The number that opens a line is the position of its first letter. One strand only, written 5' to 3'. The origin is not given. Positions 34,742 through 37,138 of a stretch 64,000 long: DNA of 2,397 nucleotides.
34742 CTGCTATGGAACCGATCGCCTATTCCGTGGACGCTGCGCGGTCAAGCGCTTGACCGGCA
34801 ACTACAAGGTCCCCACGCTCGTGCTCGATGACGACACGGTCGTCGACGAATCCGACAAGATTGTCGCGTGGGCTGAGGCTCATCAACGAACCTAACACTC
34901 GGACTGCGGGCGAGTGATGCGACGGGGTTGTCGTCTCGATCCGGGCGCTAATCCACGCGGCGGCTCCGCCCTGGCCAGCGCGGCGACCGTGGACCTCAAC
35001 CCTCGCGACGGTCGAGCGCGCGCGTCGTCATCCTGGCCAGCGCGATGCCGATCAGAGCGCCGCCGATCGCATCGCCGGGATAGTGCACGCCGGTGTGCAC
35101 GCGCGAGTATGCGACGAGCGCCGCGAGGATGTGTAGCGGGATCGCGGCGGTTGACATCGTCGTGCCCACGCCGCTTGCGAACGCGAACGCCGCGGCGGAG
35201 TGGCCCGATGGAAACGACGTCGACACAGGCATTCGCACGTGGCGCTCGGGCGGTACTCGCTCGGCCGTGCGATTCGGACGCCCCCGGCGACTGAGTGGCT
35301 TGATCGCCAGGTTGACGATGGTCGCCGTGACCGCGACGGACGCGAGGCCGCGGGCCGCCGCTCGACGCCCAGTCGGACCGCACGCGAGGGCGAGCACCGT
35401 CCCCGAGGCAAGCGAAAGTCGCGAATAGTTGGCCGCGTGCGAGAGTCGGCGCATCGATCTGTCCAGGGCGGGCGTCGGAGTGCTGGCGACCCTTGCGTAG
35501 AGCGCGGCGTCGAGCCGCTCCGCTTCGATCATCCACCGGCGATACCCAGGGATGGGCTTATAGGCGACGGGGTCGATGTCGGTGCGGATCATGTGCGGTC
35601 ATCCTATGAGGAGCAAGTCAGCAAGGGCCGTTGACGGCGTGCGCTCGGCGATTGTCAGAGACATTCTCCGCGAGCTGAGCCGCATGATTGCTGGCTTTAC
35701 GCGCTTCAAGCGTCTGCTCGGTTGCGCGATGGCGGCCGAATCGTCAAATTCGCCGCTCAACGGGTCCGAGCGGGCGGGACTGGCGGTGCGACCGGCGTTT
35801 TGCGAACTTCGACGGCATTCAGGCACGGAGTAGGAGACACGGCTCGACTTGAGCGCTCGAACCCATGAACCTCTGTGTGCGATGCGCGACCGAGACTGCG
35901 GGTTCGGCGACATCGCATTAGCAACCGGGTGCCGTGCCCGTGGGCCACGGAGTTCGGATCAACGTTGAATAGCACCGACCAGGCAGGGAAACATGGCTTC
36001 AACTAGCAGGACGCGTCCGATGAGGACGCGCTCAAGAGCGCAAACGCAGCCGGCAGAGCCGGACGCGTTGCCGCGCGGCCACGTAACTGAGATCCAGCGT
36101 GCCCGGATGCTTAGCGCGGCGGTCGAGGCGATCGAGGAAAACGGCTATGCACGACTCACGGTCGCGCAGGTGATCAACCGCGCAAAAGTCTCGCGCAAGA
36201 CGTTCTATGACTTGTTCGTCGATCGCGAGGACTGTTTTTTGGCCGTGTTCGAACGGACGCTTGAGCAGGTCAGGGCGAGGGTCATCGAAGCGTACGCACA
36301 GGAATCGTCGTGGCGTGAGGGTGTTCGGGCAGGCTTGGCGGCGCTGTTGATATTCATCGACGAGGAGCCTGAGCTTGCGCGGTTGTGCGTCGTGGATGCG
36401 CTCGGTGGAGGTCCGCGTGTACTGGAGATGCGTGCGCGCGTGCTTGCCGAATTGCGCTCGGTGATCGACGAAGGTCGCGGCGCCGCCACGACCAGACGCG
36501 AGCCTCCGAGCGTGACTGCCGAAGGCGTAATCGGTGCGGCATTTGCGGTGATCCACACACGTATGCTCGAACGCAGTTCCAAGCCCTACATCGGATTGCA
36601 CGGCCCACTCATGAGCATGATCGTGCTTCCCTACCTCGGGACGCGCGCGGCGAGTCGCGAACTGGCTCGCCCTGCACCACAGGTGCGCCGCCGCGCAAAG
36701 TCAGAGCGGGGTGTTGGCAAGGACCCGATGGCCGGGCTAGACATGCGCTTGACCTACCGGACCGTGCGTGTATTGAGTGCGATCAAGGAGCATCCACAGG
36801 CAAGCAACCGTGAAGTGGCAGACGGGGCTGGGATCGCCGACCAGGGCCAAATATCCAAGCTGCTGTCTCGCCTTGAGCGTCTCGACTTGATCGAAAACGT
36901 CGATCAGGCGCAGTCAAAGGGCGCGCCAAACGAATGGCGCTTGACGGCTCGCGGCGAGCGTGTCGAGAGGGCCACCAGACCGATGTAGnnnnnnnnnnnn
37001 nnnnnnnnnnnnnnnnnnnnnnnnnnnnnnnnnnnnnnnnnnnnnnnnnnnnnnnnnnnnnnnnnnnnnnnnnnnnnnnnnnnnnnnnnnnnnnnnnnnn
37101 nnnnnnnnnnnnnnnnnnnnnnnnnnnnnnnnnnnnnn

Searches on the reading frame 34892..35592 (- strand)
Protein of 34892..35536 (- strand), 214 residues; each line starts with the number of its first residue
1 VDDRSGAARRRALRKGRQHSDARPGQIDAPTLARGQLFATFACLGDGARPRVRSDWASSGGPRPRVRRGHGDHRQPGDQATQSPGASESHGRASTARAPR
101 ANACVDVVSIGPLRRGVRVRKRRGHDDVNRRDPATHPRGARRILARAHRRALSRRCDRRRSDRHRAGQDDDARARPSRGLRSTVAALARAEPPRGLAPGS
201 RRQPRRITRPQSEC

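Call 8: search_protein_families(library=pfam, proteins=[window:34892-35536:-], max_evalue=0.01)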
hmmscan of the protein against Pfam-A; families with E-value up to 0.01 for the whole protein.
window:34892-35536:- (214 aa): 0 families

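Call 44: find_encoding_contigs(protein=window:34996-35592:-, flank=10000, max_places=8)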
Protein window:34996-35592:- (198 aa): 1 contig read that carries it; 1 place shown.
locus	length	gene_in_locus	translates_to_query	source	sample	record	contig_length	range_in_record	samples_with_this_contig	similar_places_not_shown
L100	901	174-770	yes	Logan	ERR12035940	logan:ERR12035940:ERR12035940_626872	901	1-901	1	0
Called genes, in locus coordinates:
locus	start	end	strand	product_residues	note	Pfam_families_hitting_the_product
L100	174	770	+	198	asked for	PF01569:PAP2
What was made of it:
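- Tried and rejected: The PAP2 look-up gave only a 901-bp contig (call 44).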

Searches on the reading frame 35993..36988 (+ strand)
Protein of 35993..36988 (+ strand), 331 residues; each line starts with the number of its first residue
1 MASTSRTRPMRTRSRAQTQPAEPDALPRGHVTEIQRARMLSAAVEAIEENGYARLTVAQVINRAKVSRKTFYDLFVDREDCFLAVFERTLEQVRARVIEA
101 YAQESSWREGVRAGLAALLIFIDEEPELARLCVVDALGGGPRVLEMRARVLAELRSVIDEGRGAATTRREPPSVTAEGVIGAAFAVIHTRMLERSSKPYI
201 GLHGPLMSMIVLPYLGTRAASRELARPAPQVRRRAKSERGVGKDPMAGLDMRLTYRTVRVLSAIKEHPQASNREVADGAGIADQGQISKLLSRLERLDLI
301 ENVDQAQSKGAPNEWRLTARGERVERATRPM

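Call 8: search_protein_families(library=pfam, proteins=[window:35993-36988:+], max_evalue=0.01)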
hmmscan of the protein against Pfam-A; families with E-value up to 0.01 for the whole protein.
window:35993-36988:+ (331 aa): 5 families
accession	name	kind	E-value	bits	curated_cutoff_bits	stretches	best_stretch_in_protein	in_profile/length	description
PF00440.29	TetR_N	-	1.2e-10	41.5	24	1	40-85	2-47/47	Bacterial regulatory proteins, tetR family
PF12802.13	MarR_2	-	6.9e-06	26.6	27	1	253-304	3-54/61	MarR family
PF09339.16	HTH_IclR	-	0.00082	19.5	22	1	256-302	4-50/52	IclR helix-turn-helix domain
PF13412.12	HTH_24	-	0.0015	18.5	21.9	1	257-301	5-48/48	Winged helix-turn-helix DNA-binding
PF25212.1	HVO_A0114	-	0.0018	18.5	27.6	1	250-309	17-75/84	HVO_A0114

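Call 43: find_encoding_contigs(protein=window:35993-36988:+, flank=10000, max_places=8)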
Protein window:35993-36988:+ (331 aa): no gene with exactly this product is on record in the collection.
